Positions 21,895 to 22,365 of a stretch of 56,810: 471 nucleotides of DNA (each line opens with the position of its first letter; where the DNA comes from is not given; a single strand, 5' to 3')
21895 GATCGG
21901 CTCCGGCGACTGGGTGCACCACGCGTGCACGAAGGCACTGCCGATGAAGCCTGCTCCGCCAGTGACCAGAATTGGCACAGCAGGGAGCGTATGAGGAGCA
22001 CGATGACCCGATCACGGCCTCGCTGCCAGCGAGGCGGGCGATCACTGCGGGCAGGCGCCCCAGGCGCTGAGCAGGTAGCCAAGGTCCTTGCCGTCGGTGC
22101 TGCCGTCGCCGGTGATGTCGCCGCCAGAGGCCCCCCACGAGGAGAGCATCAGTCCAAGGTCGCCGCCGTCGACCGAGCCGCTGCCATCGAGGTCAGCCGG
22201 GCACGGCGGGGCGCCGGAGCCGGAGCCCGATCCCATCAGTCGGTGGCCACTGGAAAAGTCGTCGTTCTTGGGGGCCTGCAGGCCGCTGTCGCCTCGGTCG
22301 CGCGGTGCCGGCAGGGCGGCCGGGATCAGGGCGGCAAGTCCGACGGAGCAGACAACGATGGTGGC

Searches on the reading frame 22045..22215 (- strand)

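Call 40: search_protein_families(library=pfam, proteins=[window:22045-22215:-], max_evalue=10)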
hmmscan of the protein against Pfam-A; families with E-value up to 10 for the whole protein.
seq(57 aa): 3 families
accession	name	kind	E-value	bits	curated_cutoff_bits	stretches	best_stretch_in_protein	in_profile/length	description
PF00404.24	Dockerin_1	-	0.033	14.8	22.9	1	7-45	2-49/57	Dockerin type I domain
PF13405.12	EF-hand_6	-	0.058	13.6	25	1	8-28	10-30/30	EF-hand domain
PF24784.1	Temptin_C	-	2.4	9.1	27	0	5-28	59-82/98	Temptin C-terminal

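Call 41: search_protein_families(library=ncbifam, proteins=[window:22045-22215:-], max_evalue=10)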
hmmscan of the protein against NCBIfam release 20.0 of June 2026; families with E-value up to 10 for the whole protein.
seq(57 aa): 1 family
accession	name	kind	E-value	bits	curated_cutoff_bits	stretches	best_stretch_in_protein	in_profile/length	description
NF041540.1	dockerin_GC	domain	6.4e-05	23.3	29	1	5-54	1-65/67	GC-type dockerin domain-anchored protein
